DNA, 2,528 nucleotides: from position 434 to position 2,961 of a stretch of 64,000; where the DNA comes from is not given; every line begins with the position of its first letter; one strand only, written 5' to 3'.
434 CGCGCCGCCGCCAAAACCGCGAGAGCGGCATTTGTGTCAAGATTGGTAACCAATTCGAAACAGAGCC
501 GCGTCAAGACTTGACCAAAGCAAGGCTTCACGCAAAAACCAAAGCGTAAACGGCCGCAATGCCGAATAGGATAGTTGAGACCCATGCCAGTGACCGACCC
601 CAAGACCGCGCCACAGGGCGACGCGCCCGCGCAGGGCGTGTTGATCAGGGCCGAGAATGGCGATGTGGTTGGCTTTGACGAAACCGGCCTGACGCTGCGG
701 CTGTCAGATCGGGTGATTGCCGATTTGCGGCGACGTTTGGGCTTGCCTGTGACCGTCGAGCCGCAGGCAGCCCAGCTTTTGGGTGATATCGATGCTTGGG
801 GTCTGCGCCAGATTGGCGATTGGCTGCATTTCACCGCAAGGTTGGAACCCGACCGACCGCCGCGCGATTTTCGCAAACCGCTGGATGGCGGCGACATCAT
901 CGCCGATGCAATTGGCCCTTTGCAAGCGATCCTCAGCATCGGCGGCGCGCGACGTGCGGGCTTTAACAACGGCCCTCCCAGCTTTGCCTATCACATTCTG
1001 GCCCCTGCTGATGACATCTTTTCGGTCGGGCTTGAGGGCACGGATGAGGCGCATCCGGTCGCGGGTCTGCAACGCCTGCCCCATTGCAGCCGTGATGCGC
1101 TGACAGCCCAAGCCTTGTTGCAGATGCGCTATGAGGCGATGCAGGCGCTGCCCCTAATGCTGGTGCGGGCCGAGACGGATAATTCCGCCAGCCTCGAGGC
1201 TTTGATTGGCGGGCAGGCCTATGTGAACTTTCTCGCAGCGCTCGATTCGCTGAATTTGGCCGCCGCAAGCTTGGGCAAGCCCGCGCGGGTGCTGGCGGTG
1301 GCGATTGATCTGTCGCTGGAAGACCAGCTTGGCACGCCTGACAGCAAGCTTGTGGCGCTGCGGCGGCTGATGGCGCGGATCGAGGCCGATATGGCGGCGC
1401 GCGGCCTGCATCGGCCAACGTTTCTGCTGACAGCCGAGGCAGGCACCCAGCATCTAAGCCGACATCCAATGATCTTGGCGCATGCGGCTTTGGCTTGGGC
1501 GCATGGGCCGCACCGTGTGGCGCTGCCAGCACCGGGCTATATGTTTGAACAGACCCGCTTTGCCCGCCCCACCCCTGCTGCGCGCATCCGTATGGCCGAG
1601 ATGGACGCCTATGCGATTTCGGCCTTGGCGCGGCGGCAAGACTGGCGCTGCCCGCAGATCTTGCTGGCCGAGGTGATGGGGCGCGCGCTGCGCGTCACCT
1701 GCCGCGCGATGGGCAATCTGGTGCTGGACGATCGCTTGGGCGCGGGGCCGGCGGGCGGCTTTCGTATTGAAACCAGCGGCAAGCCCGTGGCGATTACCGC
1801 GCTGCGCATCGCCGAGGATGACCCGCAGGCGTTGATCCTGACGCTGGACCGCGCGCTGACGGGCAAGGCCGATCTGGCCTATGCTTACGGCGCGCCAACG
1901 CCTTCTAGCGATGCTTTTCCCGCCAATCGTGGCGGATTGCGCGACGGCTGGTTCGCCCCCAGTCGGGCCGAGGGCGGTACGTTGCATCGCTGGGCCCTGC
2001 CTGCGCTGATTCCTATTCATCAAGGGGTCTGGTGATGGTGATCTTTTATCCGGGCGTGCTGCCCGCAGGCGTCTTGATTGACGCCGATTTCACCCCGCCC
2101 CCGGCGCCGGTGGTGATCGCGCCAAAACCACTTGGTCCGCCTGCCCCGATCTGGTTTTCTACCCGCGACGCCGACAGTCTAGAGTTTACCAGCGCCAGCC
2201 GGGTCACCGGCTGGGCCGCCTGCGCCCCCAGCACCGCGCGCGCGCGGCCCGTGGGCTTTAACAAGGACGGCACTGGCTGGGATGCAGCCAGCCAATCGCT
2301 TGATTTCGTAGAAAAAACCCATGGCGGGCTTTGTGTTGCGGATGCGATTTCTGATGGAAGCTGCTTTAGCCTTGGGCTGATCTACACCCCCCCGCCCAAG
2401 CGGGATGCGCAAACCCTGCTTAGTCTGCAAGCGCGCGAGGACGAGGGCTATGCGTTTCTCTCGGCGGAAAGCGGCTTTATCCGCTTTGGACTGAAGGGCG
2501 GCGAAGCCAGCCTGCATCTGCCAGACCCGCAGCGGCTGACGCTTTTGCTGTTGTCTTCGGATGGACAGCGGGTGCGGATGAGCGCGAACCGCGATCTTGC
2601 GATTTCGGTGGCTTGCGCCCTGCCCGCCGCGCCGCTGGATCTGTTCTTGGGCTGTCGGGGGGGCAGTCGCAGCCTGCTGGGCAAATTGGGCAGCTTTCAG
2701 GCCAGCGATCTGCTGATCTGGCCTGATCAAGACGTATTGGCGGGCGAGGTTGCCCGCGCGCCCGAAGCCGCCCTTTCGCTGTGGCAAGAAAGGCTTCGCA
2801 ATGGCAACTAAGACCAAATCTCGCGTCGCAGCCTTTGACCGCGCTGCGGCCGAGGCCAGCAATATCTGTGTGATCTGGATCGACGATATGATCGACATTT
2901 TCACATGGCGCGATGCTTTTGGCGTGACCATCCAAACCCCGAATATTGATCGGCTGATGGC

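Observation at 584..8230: Uncharacterised surface-glycan system: pseudo-esterase, lectin-like protein, RTX-sulfatase and three glycosyltransferases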

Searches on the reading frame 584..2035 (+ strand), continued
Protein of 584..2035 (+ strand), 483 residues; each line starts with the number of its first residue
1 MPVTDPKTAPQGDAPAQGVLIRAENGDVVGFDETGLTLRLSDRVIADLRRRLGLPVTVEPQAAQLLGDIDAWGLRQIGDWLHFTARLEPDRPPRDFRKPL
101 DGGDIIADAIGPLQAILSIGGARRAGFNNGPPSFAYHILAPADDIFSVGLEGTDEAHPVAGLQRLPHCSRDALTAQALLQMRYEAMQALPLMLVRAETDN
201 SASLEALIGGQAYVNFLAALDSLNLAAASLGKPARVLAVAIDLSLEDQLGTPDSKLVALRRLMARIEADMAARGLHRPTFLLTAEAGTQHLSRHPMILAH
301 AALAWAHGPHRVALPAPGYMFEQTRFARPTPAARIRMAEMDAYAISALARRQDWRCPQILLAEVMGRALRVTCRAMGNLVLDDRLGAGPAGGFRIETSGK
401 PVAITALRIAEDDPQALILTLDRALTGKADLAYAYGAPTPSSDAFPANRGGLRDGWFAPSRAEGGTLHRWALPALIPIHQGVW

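Call 115: search_dna_similar(query=window:584-2032:+, collection=plasmids, mode=protein, max_evalue=0.000001, max_rows=25)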
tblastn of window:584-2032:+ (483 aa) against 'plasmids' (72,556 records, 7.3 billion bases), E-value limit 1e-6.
Records with a match: 2; places in all: 2; records where one place covers at least 80% of the query: 1.
Best place of each record, by identity: <60% 2.
By first word of the organism name: Aliiroseovarius 1; Paracoccus 1.
By predicted mobility (MOB-suite, as given by PLSDB): mobilizable 1; non-mobilizable 1.
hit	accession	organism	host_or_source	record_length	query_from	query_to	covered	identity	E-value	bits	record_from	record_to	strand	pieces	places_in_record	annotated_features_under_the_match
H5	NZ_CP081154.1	Aliiroseovarius sp. M344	-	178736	13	479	97%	42.6%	1e-94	320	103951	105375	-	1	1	hypothetical protein (x2)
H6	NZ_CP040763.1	Paracoccus liaowanqingii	Tibetan antelope,cell culture,feces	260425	278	481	42%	31.0%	9e-11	72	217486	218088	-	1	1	hypothetical protein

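Call 116: get_annotated_region(hit=H6, flank=12000)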
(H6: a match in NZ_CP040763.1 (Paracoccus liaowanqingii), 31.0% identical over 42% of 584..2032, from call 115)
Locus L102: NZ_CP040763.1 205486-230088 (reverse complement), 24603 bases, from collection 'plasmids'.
description: Paracoccus liaowanqingii strain 2251 plasmid unnamed4, complete sequence
organism: Paracoccus liaowanqingii (NCBI taxid 2560053)
taxonomy: Bacteria; Pseudomonadota; Alphaproteobacteria; Rhodobacterales; Paracoccaceae; Paracoccus; Paracoccus liaowanqingii
host: -; source: Tibetan antelope,cell culture,feces; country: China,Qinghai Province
typing (MOB-suite, as given by PLSDB): non-mobilizable; replicon rep_cluster_229
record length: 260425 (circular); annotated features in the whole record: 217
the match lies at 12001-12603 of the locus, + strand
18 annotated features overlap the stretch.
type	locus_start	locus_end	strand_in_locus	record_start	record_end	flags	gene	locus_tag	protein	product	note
CDS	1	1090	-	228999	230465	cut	-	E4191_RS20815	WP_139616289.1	altronate dehydratase family protein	-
CDS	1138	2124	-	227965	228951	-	-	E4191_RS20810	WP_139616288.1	zinc-binding alcohol dehydrogenase family protein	-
CDS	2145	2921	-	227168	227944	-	-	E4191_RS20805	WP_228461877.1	ATP-binding cassette domain-containing protein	-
CDS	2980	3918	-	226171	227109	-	-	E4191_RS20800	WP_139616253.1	ABC transporter substrate-binding protein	-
CDS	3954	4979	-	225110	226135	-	-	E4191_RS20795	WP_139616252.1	ABC transporter permease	GO:0008643 - carbohydrate transport [Evidence IEA]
CDS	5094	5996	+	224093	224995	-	-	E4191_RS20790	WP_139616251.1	GntR family transcriptional regulator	-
CDS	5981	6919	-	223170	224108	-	-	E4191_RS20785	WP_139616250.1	aldo/keto reductase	-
CDS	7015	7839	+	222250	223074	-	-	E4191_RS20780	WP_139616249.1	amidohydrolase family protein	-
CDS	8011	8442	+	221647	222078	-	-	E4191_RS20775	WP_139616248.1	RbsD/FucU domain-containing protein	GO:0005996 - monosaccharide metabolic process [Evidence IEA]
CDS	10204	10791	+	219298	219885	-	-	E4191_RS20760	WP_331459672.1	family 16 glycosylhydrolase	GO:0005975 - carbohydrate metabolic process [Evidence IEA]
CDS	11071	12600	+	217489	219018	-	-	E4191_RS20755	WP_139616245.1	hypothetical protein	-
CDS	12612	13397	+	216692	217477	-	-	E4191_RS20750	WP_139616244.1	hypothetical protein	-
CDS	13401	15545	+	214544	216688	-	-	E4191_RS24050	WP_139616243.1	sulfatase-like hydrolase/transferase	-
CDS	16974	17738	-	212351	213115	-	istB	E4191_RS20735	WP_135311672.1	IS21-like element helper ATPase IstB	-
CDS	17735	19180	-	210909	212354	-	istA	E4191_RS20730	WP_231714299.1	IS21 family transposase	-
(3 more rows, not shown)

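Call 117: get_annotated_region(hit=H5, flank=12000)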
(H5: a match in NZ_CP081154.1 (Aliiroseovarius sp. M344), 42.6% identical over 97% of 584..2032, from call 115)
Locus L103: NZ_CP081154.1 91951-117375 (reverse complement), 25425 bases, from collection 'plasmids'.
description: Aliiroseovarius sp. M344 plasmid unnamed1, complete sequence
organism: Aliiroseovarius sp. M344 (NCBI taxid 2867010)
taxonomy: Bacteria; Pseudomonadota; Alphaproteobacteria; Rhodobacterales; Paracoccaceae; Aliiroseovarius; Aliiroseovarius sp. M344
host: -; source: -; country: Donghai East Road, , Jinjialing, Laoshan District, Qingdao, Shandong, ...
typing (MOB-suite, as given by PLSDB): mobilizable; relaxase MOBP
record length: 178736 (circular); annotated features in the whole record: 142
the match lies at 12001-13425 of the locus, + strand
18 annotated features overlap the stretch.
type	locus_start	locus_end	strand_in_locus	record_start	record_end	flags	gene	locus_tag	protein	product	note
CDS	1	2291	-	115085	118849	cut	-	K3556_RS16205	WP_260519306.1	translocation/assembly module TamB domain-containing protein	GO:0009306 - protein secretion [Evidence IEA]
CDS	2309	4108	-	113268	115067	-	-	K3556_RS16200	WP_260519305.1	BamA/TamA family outer membrane protein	-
CDS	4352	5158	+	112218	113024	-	-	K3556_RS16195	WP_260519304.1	hypothetical protein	-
CDS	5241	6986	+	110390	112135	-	-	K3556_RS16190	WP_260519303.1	glycosyltransferase family 2 protein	-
CDS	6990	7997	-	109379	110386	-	-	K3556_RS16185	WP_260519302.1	glycosyltransferase family 2 protein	-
CDS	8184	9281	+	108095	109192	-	-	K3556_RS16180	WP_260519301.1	glycosyl transferase family 90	-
CDS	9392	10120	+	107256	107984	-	-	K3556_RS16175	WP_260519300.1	class I SAM-dependent methyltransferase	-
CDS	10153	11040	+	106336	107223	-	-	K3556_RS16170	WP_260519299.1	hypothetical protein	-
CDS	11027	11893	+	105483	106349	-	-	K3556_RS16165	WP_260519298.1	hypothetical protein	-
CDS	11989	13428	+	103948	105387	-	-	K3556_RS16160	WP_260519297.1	hypothetical protein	-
CDS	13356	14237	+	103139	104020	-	-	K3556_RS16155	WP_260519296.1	hypothetical protein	-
CDS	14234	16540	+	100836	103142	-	-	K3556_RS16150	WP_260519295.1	sulfatase-like hydrolase/transferase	-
CDS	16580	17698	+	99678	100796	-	-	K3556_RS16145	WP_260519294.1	glycosyltransferase family 61 protein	-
CDS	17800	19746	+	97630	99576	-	-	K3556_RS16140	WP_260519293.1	FkbM family methyltransferase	-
CDS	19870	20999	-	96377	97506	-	-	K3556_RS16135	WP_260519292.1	IS3 family transposase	-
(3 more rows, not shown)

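Call 121: search_protein_families(library=pfam, proteins=[P0215, P0251, P0258, P0289, L098:9461-11611:+, P0222, L102:11071-12600:+, L102:10204-10791:+], max_evalue=0.01)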
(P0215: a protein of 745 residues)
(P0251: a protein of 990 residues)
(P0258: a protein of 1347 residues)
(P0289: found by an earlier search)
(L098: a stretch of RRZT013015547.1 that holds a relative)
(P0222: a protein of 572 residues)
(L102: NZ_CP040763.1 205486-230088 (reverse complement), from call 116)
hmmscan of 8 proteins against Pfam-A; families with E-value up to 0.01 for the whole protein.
P0215 (745 aa): 0 families

P0251 (990 aa): 2 families
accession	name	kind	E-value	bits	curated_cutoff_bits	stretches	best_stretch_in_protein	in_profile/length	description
PF13472.12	Lipase_GDSL_2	-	2.5e-15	57.8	32.9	1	310-504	1-176/178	GDSL-like Lipase/Acylhydrolase family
PF00657.28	Lipase_GDSL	-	0.002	18.8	23.6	1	308-507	1-204/208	GDSL-like Lipase/Acylhydrolase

P0258 (1347 aa): 0 families

P0289 (648 aa): 0 families

L098:9461-11611:+ (716 aa): 0 families

P0222 (572 aa): 0 families

L102:11071-12600:+ (509 aa): 0 families

L102:10204-10791:+ (195 aa): 1 family
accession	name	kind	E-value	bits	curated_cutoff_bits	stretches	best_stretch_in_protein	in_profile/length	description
PF00722.28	Glyco_hydro_16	-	2.5e-05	24.2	22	1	32-135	40-134/175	Glycosyl hydrolases family 16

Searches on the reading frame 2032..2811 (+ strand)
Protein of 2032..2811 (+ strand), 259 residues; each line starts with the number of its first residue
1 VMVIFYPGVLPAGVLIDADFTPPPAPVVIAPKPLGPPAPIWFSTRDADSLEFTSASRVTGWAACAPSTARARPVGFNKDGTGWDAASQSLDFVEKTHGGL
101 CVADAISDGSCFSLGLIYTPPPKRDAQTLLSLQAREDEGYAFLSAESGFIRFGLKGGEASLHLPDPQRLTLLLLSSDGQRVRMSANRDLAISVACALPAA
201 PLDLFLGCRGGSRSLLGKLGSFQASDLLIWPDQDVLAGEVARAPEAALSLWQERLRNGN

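Call 4: search_protein_families(library=pfam, proteins=[window:2032-2811:+], max_evalue=0.1)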
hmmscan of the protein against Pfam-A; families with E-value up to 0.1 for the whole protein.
window:2032-2811:+ (259 aa): 0 families

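Call 5: search_protein_families(library=ncbifam, proteins=[window:2032-2811:+], max_evalue=0.1)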
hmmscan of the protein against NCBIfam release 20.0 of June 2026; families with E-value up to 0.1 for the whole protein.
window:2032-2811:+ (259 aa): 0 families

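Call 15: find_homologous_proteins(query=window:2032-2811:+, max_evalue=0.001)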
Query window:2032-2811:+ (259 aa): 18 proteins with E <= 0.001 among 4576 candidates.
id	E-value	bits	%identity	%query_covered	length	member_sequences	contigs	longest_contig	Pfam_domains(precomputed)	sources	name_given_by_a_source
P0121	1.6e-163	560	98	100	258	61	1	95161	-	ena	-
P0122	3.1e-113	395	70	98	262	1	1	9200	-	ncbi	ncbi:MAG: hypothetical protein ACOH2M_14730 [Cypionkella sp.]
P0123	2.9e-110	386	67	100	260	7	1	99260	-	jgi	jgi:hypothetical protein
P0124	3.3e-109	382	68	99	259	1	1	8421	-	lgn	-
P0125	3.4e-107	376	65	100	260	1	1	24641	-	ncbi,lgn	-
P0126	8.4e-106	371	67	99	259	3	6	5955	-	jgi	jgi:hypothetical protein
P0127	2.4e-104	366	65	99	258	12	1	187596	-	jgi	jgi:hypothetical protein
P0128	7.0e-104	365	64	100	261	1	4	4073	-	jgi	jgi:hypothetical protein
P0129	5.3e-98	346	62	98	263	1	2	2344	-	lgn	-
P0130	1.1e-96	341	62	98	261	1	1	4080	-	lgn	-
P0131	8.7e-95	335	61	100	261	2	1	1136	-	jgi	jgi:hypothetical protein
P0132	3.8e-90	320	59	100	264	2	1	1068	-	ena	-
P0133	2.5e-83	297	56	99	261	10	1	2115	-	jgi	jgi:hypothetical protein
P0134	6.9e-81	289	57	97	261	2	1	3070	-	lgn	-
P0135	2.9e-74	268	50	99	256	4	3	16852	-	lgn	-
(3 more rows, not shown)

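Call 26: predict_structure(alignment_id=A1)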
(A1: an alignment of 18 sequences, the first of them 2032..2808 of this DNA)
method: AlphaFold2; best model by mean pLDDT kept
length: 259 residues; sequences in the alignment: 18
mean_pLDDT: 85.7   pTM: 0.82
mean pLDDT of the five models: 85.7, 85.3, 85.1, 84.3, 83.9
residues with pLDDT >= 90: 148; 70-90: 74; 50-70: 32; < 50: 5
segments of 3 or more residues with pLDDT < 50: 27-29
pLDDT, mean of each block of 10 residues (from residue 1): 61 67 55 77 94 95 95 88 93 83 91 96 83 87 91 85 93 95 95 90 89 66 95 90 92 82
secondary structure, 60 per line:
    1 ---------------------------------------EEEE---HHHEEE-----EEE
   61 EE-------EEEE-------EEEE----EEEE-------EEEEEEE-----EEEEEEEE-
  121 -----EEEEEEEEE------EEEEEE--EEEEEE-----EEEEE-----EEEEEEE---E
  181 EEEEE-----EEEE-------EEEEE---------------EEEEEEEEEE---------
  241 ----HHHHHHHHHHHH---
elements in order: E40-43 E50-52 E58-62 E70-73 E81-84 E89-92 E100-106 E112-119 E126-134 E141-146 E149-154 E160-164 E170-176 E180-185 E191-194 E202-206 E222-231 H245-256

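Call 30: fold_search(model_id=the predicted structure, library=pdb)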
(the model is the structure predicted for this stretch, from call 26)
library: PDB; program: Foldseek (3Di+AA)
matches with E <= 10: 1602; with E <= 0.001: 146
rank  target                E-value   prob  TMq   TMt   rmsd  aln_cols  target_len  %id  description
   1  1c4r_B                2.0e-06  1.00  0.37  0.51   7.4       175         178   10  THE STRUCTURE OF THE LIGAND-BINDING DOMAIN OF NEUREXIN 1BETA: REGULATION OF LNS DOMAIN FUNCTION BY ALTERNATIVE SPLICIN (released 2000-10-04)
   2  2r1d_D                3.1e-06  1.00  0.36  0.49   8.0       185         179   10  Crystal structure of rat neurexin 1beta in the Ca2+ containing form (released 2008-04-01)
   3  2r1d_H                3.2e-06  1.00  0.35  0.48   7.6       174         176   10  Crystal structure of rat neurexin 1beta in the Ca2+ containing form (released 2008-04-01)
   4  1c4r_F                3.6e-06  1.00  0.36  0.50   8.6       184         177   10  THE STRUCTURE OF THE LIGAND-BINDING DOMAIN OF NEUREXIN 1BETA: REGULATION OF LNS DOMAIN FUNCTION BY ALTERNATIVE SPLICIN (released 2000-10-04)
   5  5moy_A                4.7e-06  1.00  0.55  0.37   5.1       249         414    9  Crystal structure of the BoNT/A2 receptor-binding domain in complex with the luminal domain of its neuronal receptor S (released 2017-03-15)
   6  1pz8_B                4.7e-06  1.00  0.40  0.54   5.2       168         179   12  Modulation of agrin function by alternative splicing and Ca2+ binding (released 2004-04-13)
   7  2r1d_B                4.9e-06  1.00  0.37  0.50   7.4       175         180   10  Crystal structure of rat neurexin 1beta in the Ca2+ containing form (released 2008-04-01)
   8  3bod                  5.2e-06  1.00  0.37  0.51   7.0       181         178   10  Structure of mouse beta-neurexin 1 (released 2008-03-25)
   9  8g7z_C                6.1e-06  1.00  0.36  0.49   7.4       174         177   10  Cryo-EM structure of full length Neuroligin-2 from Mouse bound to two Neurexin-1 Beta conformation one (released 2025-05-14)
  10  1pz8_D                6.8e-06  1.00  0.40  0.55   7.8       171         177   13  Modulation of agrin function by alternative splicing and Ca2+ binding (released 2004-04-13)
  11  2r1d_C                7.5e-06  1.00  0.38  0.51   5.3       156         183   12  Crystal structure of rat neurexin 1beta in the Ca2+ containing form (released 2008-04-01)
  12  5jmc_A                7.5e-06  1.00  0.50  0.33   5.8       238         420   10  Receptor binding domain of Botulinum neurotoxin A in complex with rat SV2C (released 2016-06-15)
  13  7qpt_A                7.9e-06  1.00  0.54  0.36   5.0       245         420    9  Botulinum neurotoxin A4 cell binding domain in complex with GD1a oligosaccharide (released 2022-03-16)
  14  9vyh_p                7.9e-06  1.00  0.53  0.51  10.5       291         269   13  Cyanopodophage Pan3 tailspike (released 2025-11-26)
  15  5vmr_A                8.8e-06  1.00  0.51  0.34   5.6       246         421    7  Receptor binding domain of BoNT/B in complex with mini-protein binder Bot.2110.4 (released 2017-09-20)
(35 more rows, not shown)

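Call 65: search_protein_families(library=phrogs, proteins=[window:2032-2811:+], max_evalue=0.1)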
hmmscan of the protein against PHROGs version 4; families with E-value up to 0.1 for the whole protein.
window:2032-2811:+ (259 aa): 0 families

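Call 66: search_protein_families(library=padloc, proteins=[window:2032-2811:+], max_evalue=0.1)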
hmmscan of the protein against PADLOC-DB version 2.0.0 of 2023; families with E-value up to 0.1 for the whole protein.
window:2032-2811:+ (259 aa): 0 families
